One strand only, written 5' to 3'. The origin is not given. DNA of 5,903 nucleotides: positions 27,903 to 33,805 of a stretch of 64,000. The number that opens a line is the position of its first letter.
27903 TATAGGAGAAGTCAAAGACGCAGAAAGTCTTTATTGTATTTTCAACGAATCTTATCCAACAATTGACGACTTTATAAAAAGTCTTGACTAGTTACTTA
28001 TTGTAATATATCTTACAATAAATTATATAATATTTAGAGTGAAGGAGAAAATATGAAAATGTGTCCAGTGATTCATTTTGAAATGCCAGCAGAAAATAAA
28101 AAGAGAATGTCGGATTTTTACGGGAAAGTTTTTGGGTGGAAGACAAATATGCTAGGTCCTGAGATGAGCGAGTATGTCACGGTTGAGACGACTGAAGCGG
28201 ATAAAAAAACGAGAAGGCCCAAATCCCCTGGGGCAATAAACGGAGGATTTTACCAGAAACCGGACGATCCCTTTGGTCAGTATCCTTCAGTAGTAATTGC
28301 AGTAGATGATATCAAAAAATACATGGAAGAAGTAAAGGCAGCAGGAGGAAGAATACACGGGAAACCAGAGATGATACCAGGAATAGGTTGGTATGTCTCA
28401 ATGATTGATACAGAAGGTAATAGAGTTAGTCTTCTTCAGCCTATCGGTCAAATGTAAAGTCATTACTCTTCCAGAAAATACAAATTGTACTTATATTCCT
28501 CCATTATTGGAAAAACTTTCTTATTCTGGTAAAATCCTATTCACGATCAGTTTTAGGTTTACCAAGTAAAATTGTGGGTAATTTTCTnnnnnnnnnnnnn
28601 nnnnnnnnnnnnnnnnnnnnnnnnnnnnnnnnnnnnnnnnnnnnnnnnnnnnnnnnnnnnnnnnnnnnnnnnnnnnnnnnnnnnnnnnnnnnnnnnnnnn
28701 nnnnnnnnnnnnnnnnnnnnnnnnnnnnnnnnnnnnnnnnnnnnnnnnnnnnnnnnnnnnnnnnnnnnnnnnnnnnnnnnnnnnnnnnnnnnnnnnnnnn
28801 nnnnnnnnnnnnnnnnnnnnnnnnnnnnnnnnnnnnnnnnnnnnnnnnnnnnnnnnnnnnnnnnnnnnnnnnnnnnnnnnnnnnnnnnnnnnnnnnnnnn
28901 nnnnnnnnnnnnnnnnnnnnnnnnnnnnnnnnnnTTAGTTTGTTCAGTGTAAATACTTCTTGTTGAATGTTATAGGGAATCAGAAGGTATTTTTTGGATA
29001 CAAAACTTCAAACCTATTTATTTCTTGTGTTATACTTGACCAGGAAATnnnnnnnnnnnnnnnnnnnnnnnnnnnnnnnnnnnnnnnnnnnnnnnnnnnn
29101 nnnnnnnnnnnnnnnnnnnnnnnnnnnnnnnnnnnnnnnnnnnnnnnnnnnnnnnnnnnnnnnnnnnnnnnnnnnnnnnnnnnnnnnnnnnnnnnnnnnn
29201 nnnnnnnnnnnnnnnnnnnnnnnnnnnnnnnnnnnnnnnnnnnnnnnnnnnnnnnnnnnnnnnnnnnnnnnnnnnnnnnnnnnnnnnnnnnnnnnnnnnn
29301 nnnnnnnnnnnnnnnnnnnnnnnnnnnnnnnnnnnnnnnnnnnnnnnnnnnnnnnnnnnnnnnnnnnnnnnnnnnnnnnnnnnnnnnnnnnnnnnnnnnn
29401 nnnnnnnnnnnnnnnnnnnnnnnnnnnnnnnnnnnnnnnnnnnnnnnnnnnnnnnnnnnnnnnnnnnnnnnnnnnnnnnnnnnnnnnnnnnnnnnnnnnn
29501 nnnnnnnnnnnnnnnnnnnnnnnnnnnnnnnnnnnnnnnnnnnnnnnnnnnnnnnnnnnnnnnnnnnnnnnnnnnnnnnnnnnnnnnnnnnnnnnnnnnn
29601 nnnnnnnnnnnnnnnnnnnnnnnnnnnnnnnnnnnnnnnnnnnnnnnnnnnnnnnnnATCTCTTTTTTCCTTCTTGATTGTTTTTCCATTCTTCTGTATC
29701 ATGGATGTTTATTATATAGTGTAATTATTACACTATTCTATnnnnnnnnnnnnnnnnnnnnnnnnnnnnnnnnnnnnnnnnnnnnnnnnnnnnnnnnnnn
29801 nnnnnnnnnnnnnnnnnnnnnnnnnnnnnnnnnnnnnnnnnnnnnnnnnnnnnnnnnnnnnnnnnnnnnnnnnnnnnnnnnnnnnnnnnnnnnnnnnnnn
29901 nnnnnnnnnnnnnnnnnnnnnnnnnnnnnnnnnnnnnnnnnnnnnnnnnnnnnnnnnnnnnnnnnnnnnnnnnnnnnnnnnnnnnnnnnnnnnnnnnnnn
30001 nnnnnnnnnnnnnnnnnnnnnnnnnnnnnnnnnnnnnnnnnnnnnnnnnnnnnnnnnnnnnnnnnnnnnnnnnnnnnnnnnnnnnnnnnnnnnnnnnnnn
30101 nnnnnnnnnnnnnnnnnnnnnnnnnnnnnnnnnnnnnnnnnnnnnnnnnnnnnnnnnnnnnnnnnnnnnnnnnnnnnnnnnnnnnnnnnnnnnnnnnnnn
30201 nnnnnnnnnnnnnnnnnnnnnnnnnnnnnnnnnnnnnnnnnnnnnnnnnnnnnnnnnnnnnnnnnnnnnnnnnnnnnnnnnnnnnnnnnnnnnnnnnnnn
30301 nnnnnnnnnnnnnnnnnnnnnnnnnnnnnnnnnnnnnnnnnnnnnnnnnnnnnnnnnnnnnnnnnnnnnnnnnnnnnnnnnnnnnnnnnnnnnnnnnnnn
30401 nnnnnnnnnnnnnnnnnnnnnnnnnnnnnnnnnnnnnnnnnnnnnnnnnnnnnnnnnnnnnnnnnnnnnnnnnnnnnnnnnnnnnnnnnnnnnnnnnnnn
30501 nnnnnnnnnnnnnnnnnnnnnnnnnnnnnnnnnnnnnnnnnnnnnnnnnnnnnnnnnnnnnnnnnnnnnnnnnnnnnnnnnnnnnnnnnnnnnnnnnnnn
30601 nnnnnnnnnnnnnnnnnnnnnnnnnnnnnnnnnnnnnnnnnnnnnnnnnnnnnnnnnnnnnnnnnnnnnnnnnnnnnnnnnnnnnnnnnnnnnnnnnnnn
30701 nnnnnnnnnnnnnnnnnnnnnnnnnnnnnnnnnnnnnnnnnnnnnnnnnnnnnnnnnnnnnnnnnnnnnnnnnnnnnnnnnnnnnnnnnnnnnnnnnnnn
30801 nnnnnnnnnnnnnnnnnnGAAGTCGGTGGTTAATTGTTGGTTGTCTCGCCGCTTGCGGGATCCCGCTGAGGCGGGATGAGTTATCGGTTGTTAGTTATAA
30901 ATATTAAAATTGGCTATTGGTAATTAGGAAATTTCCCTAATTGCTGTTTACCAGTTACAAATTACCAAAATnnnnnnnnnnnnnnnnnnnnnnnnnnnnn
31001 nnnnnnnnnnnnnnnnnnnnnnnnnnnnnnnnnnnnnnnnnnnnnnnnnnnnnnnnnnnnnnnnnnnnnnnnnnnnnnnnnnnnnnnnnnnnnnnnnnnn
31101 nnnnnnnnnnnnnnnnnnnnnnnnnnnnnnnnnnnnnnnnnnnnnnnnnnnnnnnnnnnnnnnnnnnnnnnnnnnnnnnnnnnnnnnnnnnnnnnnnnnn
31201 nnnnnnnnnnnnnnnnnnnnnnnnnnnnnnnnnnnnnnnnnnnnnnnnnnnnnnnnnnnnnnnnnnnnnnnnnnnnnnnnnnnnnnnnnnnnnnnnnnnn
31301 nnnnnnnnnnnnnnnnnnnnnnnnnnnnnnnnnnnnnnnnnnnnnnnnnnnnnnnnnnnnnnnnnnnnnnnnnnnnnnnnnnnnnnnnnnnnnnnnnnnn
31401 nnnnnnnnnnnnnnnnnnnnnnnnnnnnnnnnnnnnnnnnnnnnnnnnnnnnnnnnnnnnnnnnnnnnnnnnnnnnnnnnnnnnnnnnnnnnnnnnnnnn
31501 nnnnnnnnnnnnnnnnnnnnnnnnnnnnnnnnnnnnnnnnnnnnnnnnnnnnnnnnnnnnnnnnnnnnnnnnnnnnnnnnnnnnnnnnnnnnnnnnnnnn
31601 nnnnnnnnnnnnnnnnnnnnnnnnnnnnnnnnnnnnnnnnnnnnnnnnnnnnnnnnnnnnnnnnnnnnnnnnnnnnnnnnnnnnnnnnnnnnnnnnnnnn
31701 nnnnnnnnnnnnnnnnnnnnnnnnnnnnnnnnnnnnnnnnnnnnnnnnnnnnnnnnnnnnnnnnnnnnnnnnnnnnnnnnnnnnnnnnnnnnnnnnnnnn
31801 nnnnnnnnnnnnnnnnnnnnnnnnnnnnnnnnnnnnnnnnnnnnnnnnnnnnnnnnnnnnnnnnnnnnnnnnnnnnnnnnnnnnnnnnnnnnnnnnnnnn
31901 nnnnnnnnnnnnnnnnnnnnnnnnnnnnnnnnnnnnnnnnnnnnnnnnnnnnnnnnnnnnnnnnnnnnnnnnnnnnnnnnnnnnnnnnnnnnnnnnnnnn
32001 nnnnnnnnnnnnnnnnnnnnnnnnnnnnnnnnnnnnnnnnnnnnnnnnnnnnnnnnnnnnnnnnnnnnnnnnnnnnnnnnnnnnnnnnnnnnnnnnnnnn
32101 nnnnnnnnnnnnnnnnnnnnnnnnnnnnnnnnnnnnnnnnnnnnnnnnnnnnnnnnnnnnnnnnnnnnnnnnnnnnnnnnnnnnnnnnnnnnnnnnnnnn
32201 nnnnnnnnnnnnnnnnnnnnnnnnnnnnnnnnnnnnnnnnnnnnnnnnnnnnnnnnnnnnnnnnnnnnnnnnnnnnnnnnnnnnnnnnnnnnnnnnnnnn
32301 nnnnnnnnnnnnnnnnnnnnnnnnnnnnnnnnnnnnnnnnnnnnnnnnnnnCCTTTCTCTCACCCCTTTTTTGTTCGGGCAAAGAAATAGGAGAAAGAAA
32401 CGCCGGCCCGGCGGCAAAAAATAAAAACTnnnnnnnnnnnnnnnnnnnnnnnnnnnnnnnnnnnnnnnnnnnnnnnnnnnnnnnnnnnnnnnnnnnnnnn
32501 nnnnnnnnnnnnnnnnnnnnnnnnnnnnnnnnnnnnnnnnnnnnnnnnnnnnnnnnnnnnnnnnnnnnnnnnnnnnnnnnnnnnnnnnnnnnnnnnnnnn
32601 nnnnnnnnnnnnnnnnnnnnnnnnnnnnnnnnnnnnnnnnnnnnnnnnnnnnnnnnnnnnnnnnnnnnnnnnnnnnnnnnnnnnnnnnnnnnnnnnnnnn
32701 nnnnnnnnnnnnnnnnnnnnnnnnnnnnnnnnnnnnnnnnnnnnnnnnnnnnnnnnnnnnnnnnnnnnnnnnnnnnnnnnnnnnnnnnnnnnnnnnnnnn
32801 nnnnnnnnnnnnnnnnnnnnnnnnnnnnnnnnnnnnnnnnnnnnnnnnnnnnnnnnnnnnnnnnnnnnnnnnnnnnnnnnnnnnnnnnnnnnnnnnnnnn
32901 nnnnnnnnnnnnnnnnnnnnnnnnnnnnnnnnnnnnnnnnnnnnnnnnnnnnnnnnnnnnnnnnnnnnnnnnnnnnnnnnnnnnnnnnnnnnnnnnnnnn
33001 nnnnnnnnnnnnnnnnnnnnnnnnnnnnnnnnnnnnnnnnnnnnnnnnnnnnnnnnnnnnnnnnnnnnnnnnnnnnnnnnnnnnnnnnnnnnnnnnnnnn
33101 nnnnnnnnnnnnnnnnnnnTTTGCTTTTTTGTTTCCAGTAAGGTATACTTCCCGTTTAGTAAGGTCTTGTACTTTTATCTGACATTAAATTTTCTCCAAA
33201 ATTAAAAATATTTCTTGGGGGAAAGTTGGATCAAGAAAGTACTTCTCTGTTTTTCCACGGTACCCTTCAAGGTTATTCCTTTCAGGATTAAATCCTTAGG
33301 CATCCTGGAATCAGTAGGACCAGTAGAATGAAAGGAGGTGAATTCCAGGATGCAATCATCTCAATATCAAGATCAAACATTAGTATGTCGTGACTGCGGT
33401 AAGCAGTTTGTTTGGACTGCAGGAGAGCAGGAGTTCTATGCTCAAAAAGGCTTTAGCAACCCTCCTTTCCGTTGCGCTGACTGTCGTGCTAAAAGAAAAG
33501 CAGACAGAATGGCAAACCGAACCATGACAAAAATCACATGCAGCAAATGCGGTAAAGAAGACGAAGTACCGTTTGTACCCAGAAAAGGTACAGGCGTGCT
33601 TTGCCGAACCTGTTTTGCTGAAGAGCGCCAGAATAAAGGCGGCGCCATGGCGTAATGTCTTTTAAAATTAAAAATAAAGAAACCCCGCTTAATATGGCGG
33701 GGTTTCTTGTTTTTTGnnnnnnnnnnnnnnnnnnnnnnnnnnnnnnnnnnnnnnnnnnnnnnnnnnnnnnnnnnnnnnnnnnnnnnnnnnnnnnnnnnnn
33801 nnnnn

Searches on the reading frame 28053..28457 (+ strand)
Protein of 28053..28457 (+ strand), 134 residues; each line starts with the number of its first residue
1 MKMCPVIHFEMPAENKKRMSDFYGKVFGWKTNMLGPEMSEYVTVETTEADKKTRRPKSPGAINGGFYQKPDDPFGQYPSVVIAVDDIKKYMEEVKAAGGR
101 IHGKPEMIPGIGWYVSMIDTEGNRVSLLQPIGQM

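Call 36: search_protein_families(library=pfam, proteins=[window:28053-28457:+], max_evalue=0.01)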
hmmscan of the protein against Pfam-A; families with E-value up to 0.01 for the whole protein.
window:28053-28457:+ (134 aa): 3 families
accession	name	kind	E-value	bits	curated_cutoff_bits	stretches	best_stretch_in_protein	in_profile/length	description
PF00903.31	Glyoxalase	-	4.4e-06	27.5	20.6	1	8-125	4-119/121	Glyoxalase/Bleomycin resistance protein/Dioxygenase superfamily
PF22677.2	Ble-like_N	-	0.00022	21.3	24.5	1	7-46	3-40/41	Bleomycin resistance protein-like N-terminal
PF18029.7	Glyoxalase_6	-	0.0025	18.9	23.6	1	13-127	6-105/106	Glyoxalase-like domain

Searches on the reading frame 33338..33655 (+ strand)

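Call 97: search_protein_families(library=pfam, proteins=[window:33338-33655:+], max_evalue=0.5)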
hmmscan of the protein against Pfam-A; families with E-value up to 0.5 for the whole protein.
window:33338-33655:+ (105 aa): 19 families
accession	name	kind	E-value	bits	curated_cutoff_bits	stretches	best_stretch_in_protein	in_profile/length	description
PF13451.12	zf_Tbcl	-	1.1e-22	80.1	24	1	11-57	1-47/48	Probable treble clef domain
PF23477.1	zf_Tbcl_2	-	1e-14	54.3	27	1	61-97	1-37/37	Probable treble clef zinc finger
PF14599.11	zinc_ribbon_6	-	0.002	18.4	27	1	59-92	23-53/59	Zinc-ribbon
PF00412.28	LIM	-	0.01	16.5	22.9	0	4-25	16-37/58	LIM domain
PF09723.15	Zn_ribbon_8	-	0.01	16.2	34.4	1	44-74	6-35/41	Zinc ribbon domain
PF23550.1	zf_Tbcl_Rhp7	-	0.021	14.8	27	0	16-27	6-17/39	DNA repair protein rhp7 treble clef domain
PF07282.18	Cas12f1-like_TNB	-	0.022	15.4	26.3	0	16-59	30-56/60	Cas12f1-like, TNB domain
PF02892.21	zf-BED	-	0.024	15.1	20.6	0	61-74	12-25/44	BED zinc finger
PF05495.17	zf-CHY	-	0.039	14.8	31.3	0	43-79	18-56/68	CHY zinc finger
PF24292.1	DUF7479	-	0.045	14.3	27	1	14-65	2-52/60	Domain of unknown function (DUF7479)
PF25206.1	DUF7836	-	0.064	13.6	26.7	1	15-54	8-41/59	Domain of unknown function (DUF7836)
PF24445.1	DUF7564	-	0.089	13.7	32.2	0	15-34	6-25/76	Family of unknown function (DUF7564)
PF24458.1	DUF7573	-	0.1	13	30.2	0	11-20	27-36/39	Domain of unknown function (DUF7573)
PF01155.25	HypA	-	0.12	12.8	28.9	0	44-75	71-96/112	Hydrogenase/urease nickel incorporation, metallochaperone, hypA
PF23499.1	YnfU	-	0.16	12.3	27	0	52-92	4-44/49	YnfU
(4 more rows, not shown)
